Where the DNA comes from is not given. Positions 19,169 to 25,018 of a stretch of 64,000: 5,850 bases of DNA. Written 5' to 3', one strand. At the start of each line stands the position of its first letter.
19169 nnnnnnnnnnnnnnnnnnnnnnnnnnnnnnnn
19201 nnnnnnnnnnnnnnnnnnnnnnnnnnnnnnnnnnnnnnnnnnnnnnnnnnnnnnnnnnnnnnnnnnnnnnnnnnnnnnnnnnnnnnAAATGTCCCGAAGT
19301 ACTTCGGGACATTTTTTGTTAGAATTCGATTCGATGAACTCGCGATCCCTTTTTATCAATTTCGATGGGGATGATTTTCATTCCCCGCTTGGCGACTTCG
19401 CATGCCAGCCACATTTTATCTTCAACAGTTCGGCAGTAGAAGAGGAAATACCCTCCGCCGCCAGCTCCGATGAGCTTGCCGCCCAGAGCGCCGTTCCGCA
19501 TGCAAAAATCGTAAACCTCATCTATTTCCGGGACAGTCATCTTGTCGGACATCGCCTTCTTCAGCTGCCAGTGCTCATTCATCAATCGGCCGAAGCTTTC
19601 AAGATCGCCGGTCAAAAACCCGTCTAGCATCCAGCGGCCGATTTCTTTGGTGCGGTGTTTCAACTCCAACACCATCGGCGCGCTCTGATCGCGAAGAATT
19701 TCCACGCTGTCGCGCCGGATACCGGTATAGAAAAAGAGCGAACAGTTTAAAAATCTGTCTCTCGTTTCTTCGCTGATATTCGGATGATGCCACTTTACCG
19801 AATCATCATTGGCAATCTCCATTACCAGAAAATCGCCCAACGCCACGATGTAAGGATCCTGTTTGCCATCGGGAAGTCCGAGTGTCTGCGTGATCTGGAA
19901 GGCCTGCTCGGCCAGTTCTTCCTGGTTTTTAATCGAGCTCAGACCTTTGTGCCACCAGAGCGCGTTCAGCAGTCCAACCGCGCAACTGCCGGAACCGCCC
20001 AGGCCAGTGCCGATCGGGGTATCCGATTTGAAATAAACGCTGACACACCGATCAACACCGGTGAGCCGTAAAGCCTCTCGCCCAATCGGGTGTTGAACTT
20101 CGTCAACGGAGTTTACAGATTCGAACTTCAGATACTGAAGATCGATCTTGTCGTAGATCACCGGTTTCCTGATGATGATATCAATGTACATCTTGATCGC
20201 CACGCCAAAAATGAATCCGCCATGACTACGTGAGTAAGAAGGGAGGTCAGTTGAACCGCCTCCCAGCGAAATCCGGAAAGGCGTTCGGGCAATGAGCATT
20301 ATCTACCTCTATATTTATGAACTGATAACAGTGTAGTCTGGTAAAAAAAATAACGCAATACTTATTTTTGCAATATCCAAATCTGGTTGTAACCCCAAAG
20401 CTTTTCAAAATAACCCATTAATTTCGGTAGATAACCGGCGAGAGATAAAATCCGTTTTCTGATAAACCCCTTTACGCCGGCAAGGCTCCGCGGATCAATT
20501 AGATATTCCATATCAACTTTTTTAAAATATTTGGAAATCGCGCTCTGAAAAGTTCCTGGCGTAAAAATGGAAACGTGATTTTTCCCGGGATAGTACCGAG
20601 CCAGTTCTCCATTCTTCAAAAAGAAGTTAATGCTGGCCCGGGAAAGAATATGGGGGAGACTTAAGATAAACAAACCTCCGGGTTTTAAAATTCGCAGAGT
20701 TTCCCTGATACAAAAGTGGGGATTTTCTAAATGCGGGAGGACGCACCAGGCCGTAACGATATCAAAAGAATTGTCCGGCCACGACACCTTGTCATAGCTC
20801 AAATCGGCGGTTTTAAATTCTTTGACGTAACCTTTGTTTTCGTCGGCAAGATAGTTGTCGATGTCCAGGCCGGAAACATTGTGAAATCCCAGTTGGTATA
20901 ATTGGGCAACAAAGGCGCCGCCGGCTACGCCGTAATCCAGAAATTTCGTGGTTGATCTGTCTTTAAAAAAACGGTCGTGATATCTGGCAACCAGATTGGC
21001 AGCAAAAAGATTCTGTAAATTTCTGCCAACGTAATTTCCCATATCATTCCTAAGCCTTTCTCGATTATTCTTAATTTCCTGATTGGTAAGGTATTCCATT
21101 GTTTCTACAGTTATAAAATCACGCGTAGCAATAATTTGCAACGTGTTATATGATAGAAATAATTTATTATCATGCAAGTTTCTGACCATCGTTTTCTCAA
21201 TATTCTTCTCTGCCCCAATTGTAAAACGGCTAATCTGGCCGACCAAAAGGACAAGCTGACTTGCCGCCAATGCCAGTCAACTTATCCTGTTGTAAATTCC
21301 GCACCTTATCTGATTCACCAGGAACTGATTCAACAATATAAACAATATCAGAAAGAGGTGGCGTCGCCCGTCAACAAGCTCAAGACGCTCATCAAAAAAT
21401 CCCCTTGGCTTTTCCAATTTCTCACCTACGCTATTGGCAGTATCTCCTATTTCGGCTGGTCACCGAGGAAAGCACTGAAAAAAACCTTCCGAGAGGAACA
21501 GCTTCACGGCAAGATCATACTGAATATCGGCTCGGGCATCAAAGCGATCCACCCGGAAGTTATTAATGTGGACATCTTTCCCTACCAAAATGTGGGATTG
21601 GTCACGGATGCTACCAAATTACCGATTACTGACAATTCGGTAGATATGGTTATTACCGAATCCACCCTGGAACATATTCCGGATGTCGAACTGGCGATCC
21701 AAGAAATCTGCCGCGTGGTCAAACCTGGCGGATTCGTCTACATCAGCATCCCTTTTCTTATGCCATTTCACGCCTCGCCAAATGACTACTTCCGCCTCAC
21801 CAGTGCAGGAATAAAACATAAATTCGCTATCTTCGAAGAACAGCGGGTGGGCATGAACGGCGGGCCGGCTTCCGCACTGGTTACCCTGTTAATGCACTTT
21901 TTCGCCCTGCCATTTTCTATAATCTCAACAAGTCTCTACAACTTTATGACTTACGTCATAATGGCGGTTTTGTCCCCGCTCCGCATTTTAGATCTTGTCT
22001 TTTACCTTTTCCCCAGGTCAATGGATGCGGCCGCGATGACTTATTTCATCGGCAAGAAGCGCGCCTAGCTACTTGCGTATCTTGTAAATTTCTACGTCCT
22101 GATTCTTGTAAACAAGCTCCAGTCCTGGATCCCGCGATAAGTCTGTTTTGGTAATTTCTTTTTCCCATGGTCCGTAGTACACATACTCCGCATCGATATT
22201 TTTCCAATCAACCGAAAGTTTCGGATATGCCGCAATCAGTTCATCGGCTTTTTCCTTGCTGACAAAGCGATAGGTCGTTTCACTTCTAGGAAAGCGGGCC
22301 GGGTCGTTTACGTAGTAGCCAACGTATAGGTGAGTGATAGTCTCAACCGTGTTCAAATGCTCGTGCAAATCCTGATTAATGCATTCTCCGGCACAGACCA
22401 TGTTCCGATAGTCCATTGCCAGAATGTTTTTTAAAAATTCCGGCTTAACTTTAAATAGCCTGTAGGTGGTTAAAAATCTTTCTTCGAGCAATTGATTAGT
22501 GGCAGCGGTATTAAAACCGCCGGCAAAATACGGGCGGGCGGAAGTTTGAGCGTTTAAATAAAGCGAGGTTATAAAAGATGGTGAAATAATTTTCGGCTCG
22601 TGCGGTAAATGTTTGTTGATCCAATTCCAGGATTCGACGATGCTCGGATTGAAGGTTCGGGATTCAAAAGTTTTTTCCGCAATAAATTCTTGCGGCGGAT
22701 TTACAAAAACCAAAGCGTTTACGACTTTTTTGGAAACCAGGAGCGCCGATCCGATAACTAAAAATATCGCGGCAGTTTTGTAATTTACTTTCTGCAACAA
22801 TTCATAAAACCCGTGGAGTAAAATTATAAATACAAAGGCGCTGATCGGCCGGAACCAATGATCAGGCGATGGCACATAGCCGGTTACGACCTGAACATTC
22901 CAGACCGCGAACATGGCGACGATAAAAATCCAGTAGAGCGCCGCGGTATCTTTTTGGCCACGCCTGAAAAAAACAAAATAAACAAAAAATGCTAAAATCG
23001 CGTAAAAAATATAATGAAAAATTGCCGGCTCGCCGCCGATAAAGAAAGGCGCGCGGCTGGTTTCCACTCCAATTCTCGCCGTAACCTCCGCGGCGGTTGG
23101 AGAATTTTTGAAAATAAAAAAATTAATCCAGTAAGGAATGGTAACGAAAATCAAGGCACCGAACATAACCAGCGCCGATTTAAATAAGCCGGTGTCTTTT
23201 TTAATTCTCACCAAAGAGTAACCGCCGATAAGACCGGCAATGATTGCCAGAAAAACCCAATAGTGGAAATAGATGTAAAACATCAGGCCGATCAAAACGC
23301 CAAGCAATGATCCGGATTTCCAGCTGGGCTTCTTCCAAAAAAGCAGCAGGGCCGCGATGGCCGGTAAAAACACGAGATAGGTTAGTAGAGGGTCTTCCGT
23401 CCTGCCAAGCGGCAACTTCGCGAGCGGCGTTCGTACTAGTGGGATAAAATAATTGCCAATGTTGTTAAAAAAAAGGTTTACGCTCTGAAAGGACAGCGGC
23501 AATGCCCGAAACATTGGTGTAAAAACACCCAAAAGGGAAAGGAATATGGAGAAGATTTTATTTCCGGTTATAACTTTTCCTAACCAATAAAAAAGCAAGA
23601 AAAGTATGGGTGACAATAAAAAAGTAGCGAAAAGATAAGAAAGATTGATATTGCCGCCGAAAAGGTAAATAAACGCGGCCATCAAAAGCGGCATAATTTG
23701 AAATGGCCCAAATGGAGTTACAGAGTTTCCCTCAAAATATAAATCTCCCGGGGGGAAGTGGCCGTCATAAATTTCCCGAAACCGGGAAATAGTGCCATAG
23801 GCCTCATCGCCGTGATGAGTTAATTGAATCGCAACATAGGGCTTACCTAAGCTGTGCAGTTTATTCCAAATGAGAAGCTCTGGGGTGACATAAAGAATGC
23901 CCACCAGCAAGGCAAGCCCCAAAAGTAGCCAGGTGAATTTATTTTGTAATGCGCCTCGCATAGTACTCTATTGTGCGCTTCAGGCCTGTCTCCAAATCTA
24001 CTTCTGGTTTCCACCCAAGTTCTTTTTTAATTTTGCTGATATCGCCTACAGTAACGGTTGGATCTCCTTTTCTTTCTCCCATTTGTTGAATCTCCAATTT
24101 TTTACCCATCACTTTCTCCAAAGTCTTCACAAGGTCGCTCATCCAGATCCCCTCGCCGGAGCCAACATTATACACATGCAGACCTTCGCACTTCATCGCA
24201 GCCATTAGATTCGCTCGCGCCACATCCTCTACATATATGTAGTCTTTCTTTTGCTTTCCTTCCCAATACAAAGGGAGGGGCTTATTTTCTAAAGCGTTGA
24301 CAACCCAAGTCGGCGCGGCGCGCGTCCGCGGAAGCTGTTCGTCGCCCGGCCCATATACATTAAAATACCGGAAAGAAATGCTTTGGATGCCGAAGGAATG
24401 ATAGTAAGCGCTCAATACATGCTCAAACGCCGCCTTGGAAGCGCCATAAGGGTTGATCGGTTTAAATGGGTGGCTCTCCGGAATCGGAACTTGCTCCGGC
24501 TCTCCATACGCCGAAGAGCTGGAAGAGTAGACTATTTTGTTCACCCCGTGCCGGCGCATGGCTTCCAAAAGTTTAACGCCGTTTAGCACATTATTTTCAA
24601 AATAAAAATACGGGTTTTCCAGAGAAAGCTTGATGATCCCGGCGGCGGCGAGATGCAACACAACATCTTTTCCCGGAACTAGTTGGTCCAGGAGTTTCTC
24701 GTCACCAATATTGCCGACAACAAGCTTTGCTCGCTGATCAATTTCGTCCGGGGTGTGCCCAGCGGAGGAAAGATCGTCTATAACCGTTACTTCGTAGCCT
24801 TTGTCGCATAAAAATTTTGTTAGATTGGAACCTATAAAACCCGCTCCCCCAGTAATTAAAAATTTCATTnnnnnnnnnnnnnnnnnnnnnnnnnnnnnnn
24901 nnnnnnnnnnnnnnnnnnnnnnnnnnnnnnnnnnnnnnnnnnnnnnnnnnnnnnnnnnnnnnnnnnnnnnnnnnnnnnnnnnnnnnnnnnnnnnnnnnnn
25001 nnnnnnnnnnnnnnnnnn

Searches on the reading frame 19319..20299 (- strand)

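Call 8: search_protein_families(library=pfam, proteins=[window:19319-20299:-], max_evalue=0.001)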
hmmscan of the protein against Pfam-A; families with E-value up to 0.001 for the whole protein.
window:19319-20299:- (326 aa): 2 families
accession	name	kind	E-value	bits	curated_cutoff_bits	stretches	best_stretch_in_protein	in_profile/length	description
PF08544.19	GHMP_kinases_C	-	2.5e-13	50.7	21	1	224-286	1-63/85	GHMP kinases C terminal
PF00288.32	GHMP_kinases_N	-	1.2e-07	32.2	22.3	1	85-155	17-86/87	GHMP kinases N terminal domain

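Call 45: search_protein_families(library=ncbifam, proteins=[window:19319-20299:-], max_evalue=1e-8)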
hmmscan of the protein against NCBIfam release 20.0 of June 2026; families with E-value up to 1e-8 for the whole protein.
window:19319-20299:- (326 aa): 5 families
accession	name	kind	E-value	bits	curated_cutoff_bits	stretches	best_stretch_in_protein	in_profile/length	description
NF049969.1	GlMnHpPKinHddA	equivalog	2e-35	122.8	600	1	4-323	5-337/338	D-glycero-D-manno-heptose 7-phosphate kinase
NF009948.0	PRK13412.1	equivalog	5.4e-25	87.3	721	1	88-290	729-936/974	bifunctional fucokinase/fucose-1-phosphate guanylyltransferase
TIGR00549.1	mevalon_kin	equivalog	2.3e-13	50.3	163.05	1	86-287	81-275/276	mevalonate kinase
NF003036.0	PRK03926.1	equivalog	9.4e-12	44.6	403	1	83-321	73-298/302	mevalonate kinase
NF003006.0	PRK03817.1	equivalog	2.9e-09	36.4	443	0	227-285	252-309/352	galactokinase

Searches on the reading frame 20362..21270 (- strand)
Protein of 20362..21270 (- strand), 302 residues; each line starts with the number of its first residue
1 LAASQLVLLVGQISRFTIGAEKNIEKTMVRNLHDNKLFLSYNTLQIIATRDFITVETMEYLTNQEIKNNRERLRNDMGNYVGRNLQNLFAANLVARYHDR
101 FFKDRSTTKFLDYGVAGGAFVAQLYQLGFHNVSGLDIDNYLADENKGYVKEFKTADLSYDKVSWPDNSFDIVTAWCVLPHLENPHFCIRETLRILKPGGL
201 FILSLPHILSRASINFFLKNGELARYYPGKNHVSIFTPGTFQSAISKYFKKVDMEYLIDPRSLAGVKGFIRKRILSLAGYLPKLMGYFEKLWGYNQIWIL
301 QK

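Call 3: search_protein_families(library=pfam, proteins=[window:20362-21270:-], max_evalue=0.01)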
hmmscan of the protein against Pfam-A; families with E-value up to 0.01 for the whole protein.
window:20362-21270:- (302 aa): 7 families
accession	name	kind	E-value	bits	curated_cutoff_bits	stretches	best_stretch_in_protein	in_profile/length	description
PF08241.18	Methyltransf_11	-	2.8e-15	57.2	21.2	1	111-203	1-95/95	Methyltransferase domain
PF13489.12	Methyltransf_23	-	1.4e-13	51.4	27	1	92-242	7-151/164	Methyltransferase domain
PF13649.12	Methyltransf_25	-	1.5e-09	38.8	27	1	111-199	2-97/97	Methyltransferase domain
PF13847.12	Methyltransf_31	-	2.6e-09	37.4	27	1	105-207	2-113/145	Methyltransferase domain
PF08242.18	Methyltransf_12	-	2.8e-07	31.6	30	1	111-201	1-98/98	Methyltransferase domain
PF03141.22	Methyltransf_29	-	2.6e-05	23.4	23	1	102-212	113-226/506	Putative S-adenosyl-L-methionine-dependent methyltransferase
PF01209.24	Ubie_methyltran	-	0.0078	16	20.1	0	104-202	45-150/233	ubiE/COQ5 methyltransferase family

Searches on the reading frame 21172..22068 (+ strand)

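Call 8: search_protein_families(library=pfam, proteins=[window:21172-22068:+], max_evalue=0.001)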
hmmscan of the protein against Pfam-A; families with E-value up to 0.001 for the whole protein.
window:21172-22068:+ (298 aa): 8 families
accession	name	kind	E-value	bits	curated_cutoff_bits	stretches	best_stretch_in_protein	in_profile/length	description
PF08241.18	Methyltransf_11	-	2.8e-13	50.8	21.2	1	141-191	41-95/95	Methyltransferase domain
PF13847.12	Methyltransf_31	-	6.4e-08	32.8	27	1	145-192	61-110/145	Methyltransferase domain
PF13649.12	Methyltransf_25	-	4.5e-07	30.9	27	1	144-187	52-97/97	Methyltransferase domain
PF01209.24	Ubie_methyltran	-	7.8e-07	29.1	20.1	1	143-191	103-151/233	ubiE/COQ5 methyltransferase family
PF03966.22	Trm112p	-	1.6e-06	28.4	22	1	5-42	1-39/40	Trm112p-like protein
PF13489.12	Methyltransf_23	-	9.1e-06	25.9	27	1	127-195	44-120/164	Methyltransferase domain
PF05148.21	Methyltransf_8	-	1.8e-05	25.2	27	1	116-191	76-156/219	Hypothetical methyltransferase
PF08242.18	Methyltransf_12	-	0.00041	21.5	30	0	151-188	64-97/98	Methyltransferase domain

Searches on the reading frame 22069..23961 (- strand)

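Call 8: search_protein_families(library=pfam, proteins=[window:22069-23961:-], max_evalue=0.001)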
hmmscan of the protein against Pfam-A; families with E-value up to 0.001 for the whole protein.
window:22069-23961:- (630 aa): 0 families

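Call 11: search_protein_families(library=ncbifam, proteins=[window:22069-23961:-], max_evalue=0.01)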
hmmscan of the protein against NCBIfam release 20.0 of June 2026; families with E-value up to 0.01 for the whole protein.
window:22069-23961:- (630 aa): 1 family
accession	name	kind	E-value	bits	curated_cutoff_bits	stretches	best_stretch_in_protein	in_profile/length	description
NF037970.1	vanZ_1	subfamily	0.0066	17.1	20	0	314-353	44-83/109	VanZ family protein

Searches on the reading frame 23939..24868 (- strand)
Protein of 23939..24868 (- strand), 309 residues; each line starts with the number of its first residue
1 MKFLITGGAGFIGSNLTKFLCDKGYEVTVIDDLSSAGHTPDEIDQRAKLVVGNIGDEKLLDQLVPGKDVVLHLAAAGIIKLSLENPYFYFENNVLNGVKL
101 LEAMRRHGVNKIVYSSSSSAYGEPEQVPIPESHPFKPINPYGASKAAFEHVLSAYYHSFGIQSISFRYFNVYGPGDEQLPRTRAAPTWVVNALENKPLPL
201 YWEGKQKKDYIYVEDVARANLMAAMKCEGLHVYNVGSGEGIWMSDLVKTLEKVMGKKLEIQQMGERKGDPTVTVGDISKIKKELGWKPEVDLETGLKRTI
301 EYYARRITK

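Call 8: search_protein_families(library=pfam, proteins=[window:23939-24868:-], max_evalue=0.001)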
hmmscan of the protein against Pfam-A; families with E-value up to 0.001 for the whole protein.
window:23939-24868:- (309 aa): 9 families
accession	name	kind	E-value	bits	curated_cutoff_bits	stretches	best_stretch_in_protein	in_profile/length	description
PF16363.11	GDP_Man_Dehyd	-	1.1e-61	209.6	27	1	4-299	1-332/332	GDP-mannose 4,6 dehydratase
PF01370.27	Epimerase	-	2e-60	204.6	20.9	1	4-236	2-240/240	NAD dependent epimerase/dehydratase family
PF01073.25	3Beta_HSD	-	3.5e-20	72.6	22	1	4-227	1-232/280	3-beta hydroxysteroid dehydrogenase/isomerase family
PF02719.21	Polysacc_synt_2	-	5.7e-14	52.4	20.2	1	4-269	2-267/293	Polysaccharide biosynthesis protein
PF13460.12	NAD_binding_10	-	1.4e-11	45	27.2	1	7-153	1-132/184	NAD(P)H-binding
PF05368.20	NmrA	-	3.5e-10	40.4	27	1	3-263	5-243/298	NmrA-like family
PF04321.23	RmlD_sub_bind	-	2.5e-08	33.8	27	1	1-162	1-146/287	RmlD substrate binding domain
PF07993.18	NAD_binding_4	-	0.00011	21.9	20.1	0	45-218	61-256/258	Male sterility protein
PF00106.31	adh_short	-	0.00073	19.5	26.6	0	4-64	4-68/195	short chain dehydrogenase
